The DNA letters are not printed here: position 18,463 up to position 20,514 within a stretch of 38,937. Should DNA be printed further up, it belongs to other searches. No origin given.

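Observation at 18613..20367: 584-aa protein built from about 34 tandem 13-16-residue repeats, a possible beta-spiral-like fibre encoded in the head module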

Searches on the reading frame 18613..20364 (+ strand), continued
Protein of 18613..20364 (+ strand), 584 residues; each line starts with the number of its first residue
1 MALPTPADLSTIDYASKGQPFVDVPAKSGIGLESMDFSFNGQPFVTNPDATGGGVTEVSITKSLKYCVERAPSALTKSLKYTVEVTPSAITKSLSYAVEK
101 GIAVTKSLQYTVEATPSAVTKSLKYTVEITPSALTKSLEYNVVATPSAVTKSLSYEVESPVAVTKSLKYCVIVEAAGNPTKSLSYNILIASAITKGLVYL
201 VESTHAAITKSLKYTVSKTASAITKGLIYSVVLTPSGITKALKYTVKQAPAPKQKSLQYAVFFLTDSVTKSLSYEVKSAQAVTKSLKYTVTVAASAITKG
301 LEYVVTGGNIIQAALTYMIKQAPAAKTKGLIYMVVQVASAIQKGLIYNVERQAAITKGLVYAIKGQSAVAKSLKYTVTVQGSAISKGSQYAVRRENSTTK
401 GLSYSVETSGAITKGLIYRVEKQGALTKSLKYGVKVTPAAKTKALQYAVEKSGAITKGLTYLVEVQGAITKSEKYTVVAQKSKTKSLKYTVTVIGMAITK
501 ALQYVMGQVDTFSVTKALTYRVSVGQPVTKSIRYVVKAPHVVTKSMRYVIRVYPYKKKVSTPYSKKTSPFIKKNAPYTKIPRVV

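Call 79: search_protein_families(library=pfam, proteins=[P0017, P0074, P0108, P0012, P0050, P0038, P0110, P0056, P0096, P0083], max_evalue=0.001)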
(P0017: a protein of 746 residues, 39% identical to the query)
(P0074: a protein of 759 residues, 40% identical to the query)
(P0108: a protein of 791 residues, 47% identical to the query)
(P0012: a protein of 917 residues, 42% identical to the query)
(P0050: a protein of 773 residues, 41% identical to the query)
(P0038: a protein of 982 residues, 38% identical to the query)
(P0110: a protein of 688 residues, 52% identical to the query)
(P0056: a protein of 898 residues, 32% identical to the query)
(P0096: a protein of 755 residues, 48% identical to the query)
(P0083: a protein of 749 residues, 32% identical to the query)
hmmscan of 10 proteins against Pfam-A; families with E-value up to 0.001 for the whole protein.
P0017 (746 aa): 1 family
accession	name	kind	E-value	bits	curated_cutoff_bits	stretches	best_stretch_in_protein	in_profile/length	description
PF13385.13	Laminin_G_3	-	2.4e-14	54.2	27.6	1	223-380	1-150/151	Concanavalin A-like lectin/glucanases superfamily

P0074 (759 aa): 1 family
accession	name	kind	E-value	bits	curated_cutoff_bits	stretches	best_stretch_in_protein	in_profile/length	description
PF00704.34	Glyco_hydro_18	-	1.6e-17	64.6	29.6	1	252-469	85-315/317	Glycosyl hydrolases family 18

P0108 (791 aa): 2 families
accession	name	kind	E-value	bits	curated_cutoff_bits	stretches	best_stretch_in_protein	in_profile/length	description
PF01270.23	Glyco_hydro_8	-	1.9e-08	34.2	24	1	224-365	16-134/341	Glycosyl hydrolases family 8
PF13385.13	Laminin_G_3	-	0.00012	22.7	27.6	1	100-220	33-147/151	Concanavalin A-like lectin/glucanases superfamily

P0012 (917 aa): 1 family
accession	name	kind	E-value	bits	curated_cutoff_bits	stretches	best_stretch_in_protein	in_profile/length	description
PF24517.2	CBM96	-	9.9e-15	55.2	26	1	216-372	19-162/164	Carbohydrate-binding module family 96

P0050 (773 aa): 1 family
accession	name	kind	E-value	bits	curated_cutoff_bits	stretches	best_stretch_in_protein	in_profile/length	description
PF00629.30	MAM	-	8.1e-16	58.7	26.4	1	356-504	2-152/158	MAM domain, meprin/A5/mu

P0038 (982 aa): 1 family
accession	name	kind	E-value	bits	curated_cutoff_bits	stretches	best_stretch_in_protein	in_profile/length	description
PF00041.27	fn3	-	2.2e-06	28.2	25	1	191-269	2-79/84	Fibronectin type III domain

P0110 (688 aa): 1 family
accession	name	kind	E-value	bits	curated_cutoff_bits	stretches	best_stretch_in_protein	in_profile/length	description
PF01510.30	Amidase_2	-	2e-18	67.4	26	1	540-671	3-130/131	N-acetylmuramoyl-L-alanine amidase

P0056 (898 aa): 2 families
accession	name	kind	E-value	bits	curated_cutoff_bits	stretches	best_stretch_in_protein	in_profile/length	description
PF13385.13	Laminin_G_3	-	5.1e-19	69.3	27.6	1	168-317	5-151/151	Concanavalin A-like lectin/glucanases superfamily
PF10102.14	DUF2341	-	2.7e-06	28.2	23.4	1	49-106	2-58/84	Domain of unknown function (DUF2341)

P0096 (755 aa): 1 family
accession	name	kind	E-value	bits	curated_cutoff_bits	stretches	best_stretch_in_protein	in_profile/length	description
PF21722.4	Gly_rich_2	-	1.8e-16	61.3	24.3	1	7-222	1-225/226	Glycine-rich domain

P0083 (749 aa): 1 family
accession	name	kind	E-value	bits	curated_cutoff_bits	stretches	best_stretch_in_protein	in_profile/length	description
PF14741.12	GH114_assoc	-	0.00011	22.8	22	1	681-745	50-113/126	N-terminal glycosyl-hydrolase-114-associated domain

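Call 84: search_protein_families(library=pfam, alignment_id=A1, max_evalue=0.01)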
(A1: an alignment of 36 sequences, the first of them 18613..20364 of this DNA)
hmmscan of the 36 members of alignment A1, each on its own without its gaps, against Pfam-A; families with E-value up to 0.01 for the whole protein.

A. member 1, window:18613-20364:+ (584 aa): 0 families

B. families by the number of members that match (of 36 scanned): 18 families
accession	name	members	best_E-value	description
PF13385.13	Laminin_G_3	5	9.9e-43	Concanavalin A-like lectin/glucanases superfamily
PF24299.1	DUF7483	2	6.5e-14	Domain of unknown function (DUF7483)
PF02210.31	Laminin_G_2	2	3e-05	Laminin G domain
PF00704.34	Glyco_hydro_18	1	1.6e-17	Glycosyl hydrolases family 18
PF06848.17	Disaggr_repeat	1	8.1e-08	Disaggregatase related repeat domain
PF00041.27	fn3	1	2.2e-06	Fibronectin type III domain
PF17856.7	TIP49_C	1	3e-05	TIP49 AAA-lid domain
PF05923.17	APC_r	1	4.3e-05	APC repeat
PF22944.1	DGKD_4H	1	0.00016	Diacylglycerol kinase delta, helical domain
PF25721.1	T4_Y03C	1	0.00022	Phage T4 Y03C protein family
PF23723.1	TPR_EDRF1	1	0.00092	Erythroid differentiation-related factor 1-like, TPR repeats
PF21199.3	LAMININ_IV_B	1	0.0017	Laminin IV type B domain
PF17878.8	ssDBP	1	0.0033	Phage single-stranded DNA-binding protein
PF13774.12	Longin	1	0.0059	Regulated-SNARE-like domain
PF17999.7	PulA_N1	1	0.0059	Pullulanase N1-terminal domain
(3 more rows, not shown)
